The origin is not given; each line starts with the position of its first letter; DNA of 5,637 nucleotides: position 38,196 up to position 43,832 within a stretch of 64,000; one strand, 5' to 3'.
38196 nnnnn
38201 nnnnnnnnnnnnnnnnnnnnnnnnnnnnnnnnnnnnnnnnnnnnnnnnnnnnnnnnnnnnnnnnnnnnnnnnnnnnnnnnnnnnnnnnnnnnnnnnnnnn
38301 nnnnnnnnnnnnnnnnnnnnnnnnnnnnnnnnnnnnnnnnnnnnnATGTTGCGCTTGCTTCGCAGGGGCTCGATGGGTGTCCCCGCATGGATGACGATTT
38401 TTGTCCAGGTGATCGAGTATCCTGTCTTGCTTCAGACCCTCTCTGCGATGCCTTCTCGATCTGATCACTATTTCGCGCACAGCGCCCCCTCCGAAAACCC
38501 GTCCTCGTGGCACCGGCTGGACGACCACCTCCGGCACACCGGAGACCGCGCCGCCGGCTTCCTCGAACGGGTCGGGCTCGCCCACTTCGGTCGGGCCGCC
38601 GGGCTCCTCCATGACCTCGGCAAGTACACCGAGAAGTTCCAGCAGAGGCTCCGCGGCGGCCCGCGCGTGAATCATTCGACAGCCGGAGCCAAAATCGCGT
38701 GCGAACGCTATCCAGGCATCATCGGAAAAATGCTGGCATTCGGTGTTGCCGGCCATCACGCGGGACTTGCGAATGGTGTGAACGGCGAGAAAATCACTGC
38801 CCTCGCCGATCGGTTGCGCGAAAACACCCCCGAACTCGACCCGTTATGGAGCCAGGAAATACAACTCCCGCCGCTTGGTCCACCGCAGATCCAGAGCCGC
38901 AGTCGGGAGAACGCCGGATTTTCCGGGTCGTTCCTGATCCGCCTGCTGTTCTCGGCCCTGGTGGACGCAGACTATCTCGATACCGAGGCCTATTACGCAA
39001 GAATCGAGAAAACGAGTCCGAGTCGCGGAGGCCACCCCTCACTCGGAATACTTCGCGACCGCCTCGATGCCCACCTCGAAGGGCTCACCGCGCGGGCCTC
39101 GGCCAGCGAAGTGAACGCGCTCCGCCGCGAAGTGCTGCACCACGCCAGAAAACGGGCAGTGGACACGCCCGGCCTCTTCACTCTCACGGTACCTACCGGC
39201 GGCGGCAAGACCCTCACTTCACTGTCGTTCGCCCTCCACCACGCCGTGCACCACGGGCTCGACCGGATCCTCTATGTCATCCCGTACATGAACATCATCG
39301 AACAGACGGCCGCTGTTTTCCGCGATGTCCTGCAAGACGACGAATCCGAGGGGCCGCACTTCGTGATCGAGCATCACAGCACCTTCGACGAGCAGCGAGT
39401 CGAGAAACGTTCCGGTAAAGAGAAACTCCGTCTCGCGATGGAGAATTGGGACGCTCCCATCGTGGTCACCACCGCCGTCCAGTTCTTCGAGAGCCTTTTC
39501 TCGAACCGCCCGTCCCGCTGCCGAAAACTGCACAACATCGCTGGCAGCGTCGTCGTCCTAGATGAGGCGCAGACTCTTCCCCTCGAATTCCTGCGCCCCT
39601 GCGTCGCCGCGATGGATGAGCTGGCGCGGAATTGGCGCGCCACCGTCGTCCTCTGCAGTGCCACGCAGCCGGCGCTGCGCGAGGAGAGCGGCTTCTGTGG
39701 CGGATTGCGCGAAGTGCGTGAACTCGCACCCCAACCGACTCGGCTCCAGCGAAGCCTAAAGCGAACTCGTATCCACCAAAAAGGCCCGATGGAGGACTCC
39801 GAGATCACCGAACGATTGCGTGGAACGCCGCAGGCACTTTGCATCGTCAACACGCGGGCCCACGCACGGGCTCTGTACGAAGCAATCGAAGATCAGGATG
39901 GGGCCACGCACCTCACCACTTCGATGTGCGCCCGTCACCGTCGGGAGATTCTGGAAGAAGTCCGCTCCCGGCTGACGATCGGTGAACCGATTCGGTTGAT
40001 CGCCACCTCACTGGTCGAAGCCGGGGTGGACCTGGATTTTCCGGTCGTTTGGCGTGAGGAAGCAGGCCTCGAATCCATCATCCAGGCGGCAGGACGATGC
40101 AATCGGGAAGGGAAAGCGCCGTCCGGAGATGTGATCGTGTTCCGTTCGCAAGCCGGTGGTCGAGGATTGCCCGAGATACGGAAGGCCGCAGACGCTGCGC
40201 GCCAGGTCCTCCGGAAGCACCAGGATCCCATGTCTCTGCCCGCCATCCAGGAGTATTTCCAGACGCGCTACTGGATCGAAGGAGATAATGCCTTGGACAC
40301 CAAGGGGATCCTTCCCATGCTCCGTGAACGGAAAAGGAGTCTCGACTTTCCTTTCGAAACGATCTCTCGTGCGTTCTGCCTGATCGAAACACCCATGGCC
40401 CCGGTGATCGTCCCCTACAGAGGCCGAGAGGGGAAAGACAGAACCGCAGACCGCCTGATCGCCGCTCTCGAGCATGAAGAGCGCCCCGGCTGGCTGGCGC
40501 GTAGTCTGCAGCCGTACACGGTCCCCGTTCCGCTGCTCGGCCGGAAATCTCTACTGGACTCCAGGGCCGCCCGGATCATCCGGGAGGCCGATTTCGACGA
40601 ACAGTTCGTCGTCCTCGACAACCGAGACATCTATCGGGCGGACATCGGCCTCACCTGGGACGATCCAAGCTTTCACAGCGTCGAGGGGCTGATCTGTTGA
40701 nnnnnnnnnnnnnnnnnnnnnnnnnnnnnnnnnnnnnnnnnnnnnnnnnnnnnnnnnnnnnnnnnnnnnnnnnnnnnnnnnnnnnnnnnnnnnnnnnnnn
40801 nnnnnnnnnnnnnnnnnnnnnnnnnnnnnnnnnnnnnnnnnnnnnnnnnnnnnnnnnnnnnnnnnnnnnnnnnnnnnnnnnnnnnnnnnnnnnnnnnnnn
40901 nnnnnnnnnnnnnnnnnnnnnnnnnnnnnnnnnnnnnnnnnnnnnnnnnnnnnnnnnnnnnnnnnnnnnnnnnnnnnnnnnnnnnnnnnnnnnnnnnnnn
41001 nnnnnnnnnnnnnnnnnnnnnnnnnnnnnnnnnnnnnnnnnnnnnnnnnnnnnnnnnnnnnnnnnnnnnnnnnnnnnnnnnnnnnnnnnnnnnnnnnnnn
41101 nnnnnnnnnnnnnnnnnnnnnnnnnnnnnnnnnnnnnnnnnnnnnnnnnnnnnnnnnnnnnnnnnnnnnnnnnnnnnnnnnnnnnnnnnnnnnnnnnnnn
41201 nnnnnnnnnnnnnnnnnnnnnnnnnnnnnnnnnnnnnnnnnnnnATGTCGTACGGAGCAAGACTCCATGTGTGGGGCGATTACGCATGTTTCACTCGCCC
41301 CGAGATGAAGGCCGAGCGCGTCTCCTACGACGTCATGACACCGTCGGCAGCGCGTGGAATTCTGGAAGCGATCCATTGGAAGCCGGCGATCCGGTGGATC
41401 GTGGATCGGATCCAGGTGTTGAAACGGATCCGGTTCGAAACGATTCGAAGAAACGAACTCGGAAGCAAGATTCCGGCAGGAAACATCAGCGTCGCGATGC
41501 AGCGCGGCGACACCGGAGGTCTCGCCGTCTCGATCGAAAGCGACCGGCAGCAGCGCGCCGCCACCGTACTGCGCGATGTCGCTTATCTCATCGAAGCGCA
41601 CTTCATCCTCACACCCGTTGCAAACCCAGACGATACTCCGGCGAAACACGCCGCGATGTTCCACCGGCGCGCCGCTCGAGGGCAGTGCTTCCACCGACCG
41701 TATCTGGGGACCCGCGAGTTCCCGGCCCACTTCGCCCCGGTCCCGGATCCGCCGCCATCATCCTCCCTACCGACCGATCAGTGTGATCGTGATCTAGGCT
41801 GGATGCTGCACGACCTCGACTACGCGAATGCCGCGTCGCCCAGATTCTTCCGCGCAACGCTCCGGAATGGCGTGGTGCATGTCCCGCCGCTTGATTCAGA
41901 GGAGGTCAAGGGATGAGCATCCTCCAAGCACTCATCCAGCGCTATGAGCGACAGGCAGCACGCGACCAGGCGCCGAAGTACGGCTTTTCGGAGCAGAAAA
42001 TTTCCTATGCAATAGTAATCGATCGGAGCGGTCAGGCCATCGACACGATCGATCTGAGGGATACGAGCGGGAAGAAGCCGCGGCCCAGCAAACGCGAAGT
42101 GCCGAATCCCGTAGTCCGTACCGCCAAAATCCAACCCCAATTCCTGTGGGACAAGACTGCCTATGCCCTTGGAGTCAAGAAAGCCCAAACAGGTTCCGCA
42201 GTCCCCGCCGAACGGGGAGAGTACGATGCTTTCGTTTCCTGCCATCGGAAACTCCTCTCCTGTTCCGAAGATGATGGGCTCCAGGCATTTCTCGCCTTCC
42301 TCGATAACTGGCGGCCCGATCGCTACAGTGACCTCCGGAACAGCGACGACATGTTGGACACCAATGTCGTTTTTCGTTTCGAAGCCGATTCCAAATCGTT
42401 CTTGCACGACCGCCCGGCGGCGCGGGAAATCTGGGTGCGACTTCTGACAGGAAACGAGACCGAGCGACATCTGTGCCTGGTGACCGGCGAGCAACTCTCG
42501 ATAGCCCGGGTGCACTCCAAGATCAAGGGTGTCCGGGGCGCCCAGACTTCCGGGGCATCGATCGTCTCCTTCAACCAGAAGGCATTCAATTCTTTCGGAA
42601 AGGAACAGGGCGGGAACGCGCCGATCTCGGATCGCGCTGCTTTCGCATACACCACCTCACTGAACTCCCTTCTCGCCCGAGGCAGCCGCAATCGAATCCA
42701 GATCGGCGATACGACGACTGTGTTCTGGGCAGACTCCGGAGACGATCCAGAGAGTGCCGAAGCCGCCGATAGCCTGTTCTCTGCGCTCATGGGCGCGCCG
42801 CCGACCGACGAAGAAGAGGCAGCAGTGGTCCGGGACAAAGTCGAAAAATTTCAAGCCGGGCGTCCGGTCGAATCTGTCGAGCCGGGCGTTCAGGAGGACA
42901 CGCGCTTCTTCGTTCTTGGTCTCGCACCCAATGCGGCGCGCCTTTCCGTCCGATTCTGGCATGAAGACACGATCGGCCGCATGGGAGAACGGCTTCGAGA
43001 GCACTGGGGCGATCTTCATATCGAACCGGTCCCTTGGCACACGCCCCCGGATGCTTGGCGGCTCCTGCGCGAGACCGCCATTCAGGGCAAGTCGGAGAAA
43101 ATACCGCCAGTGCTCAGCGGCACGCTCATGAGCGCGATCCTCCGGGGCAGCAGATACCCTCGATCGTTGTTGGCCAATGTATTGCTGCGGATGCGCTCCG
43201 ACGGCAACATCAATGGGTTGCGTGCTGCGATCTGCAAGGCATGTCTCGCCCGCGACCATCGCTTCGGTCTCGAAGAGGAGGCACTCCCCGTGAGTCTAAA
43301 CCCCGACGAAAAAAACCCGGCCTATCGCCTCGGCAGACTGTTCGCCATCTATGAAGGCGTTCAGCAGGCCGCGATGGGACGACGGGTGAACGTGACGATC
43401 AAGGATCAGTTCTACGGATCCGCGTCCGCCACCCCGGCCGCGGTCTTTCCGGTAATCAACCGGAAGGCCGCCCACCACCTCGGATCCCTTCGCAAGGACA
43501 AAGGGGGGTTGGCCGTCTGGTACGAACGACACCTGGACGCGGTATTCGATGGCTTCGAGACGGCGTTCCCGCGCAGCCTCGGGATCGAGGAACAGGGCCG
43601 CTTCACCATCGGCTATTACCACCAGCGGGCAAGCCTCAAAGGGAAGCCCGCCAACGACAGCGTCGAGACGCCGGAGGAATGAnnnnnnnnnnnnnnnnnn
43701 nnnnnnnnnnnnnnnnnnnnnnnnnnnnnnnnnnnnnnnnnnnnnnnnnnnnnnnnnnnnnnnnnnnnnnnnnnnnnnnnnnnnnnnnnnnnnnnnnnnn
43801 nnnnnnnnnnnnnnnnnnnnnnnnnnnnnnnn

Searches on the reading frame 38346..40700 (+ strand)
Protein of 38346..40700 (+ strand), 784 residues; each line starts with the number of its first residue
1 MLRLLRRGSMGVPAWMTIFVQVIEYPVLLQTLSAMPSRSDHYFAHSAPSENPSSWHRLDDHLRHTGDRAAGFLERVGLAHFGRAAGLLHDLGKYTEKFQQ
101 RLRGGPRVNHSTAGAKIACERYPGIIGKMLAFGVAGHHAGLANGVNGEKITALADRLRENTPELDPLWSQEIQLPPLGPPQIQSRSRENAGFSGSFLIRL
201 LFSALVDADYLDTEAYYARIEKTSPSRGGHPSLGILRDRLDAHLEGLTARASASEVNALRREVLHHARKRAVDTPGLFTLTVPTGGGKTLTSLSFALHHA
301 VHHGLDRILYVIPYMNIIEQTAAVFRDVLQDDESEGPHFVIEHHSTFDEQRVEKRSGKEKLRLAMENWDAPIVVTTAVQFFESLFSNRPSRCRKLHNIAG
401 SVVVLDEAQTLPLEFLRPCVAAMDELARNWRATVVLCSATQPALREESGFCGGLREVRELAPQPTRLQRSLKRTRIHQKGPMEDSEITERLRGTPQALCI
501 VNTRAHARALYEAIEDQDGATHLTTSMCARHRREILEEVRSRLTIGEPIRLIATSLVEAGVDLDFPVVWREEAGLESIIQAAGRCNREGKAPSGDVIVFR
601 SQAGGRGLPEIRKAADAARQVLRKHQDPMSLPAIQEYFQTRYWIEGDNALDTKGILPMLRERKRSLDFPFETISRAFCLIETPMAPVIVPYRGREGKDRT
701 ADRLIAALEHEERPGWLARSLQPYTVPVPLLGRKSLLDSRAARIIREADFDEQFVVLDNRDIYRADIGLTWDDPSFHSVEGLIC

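Call 10: search_protein_families(library=ncbifam, proteins=[window:38346-40700:+])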
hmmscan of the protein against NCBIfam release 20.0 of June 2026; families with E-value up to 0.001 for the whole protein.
window:38346-40700:+ (784 aa): 5 families
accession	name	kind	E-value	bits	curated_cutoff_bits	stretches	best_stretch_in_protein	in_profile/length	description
TIGR02621.3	cas3_GSU0051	exception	1.3e-36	126.8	400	2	400-632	168-416/854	type I-G CRISPR-associated helicase/endonuclease Cas3g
TIGR01587.1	cas3_core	equivalog_domain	3.2e-31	108.7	102.45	1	279-604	3-337/358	CRISPR-associated helicase Cas3'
TIGR01596.1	cas3_HD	equivalog_domain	4.4e-26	92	43.45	1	58-213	1-177/178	CRISPR-associated endonuclease Cas3''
TIGR01054.1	rgy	equivalog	1e-05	23.3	471.7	1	278-378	98-188/1172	reverse gyrase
TIGR02562.1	cas3_yersinia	equivalog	1.2e-05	23.4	565.95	0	83-109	117-146/1110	type I-F CRISPR-associated helicase Cas3f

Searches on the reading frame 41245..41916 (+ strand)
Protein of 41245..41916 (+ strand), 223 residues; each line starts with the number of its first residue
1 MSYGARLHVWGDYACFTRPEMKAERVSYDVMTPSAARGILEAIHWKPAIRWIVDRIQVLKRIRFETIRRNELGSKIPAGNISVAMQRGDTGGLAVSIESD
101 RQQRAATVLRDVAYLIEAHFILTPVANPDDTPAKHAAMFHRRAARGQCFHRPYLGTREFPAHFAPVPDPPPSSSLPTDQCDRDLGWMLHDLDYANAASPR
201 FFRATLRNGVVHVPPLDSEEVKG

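Call 10: search_protein_families(library=ncbifam, proteins=[window:41245-41916:+])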
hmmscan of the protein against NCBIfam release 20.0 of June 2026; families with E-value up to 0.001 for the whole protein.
window:41245-41916:+ (223 aa): 2 families
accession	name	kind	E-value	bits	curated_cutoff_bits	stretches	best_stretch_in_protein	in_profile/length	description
TIGR01876.1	cas_Cas5d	exception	9.1e-57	192.5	85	1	7-221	1-202/203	type I-C CRISPR-associated protein Cas5c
TIGR02593.1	CRISPR_cas5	subfamily_domain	9.4e-17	60.5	17.8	1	6-46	3-43/43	CRISPR-associated protein Cas5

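Call 50: find_encoding_contigs(protein=window:41245-41916:+, flank=1000, max_places=4)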
Protein window:41245-41916:+ (223 aa): no gene with exactly this product is on record in the collection.

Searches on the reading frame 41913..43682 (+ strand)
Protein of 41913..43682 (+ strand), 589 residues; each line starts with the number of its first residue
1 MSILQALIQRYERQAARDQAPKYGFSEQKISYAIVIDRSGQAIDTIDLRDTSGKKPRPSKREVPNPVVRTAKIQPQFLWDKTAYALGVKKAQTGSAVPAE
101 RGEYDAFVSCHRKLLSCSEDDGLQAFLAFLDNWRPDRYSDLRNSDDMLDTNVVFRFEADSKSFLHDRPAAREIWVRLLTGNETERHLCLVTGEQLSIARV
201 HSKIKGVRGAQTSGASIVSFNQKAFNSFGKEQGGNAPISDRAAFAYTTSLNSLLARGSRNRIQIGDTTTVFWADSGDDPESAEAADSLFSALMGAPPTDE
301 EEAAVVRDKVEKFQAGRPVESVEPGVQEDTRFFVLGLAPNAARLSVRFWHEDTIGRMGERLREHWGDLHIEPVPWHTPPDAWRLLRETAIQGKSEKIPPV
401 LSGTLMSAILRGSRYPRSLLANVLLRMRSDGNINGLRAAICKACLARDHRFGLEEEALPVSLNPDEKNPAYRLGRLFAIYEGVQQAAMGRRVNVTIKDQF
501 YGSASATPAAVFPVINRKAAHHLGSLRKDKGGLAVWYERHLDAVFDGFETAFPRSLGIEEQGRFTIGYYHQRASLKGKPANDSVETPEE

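Call 10: search_protein_families(library=ncbifam, proteins=[window:41913-43682:+])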
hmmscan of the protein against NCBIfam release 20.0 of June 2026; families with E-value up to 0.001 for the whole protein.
window:41913-43682:+ (589 aa): 1 family
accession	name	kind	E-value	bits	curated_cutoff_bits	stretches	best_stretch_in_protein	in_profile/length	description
TIGR01863.1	cas_Csd1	equivalog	1.1e-171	572.4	218.65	1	4-578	1-583/588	type I-C CRISPR-associated protein Cas8c/Csd1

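Call 35: find_encoding_contigs(protein=window:41913-43682:+, flank=10000, max_places=4)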
Protein window:41913-43682:+ (589 aa): no gene with exactly this product is on record in the collection.
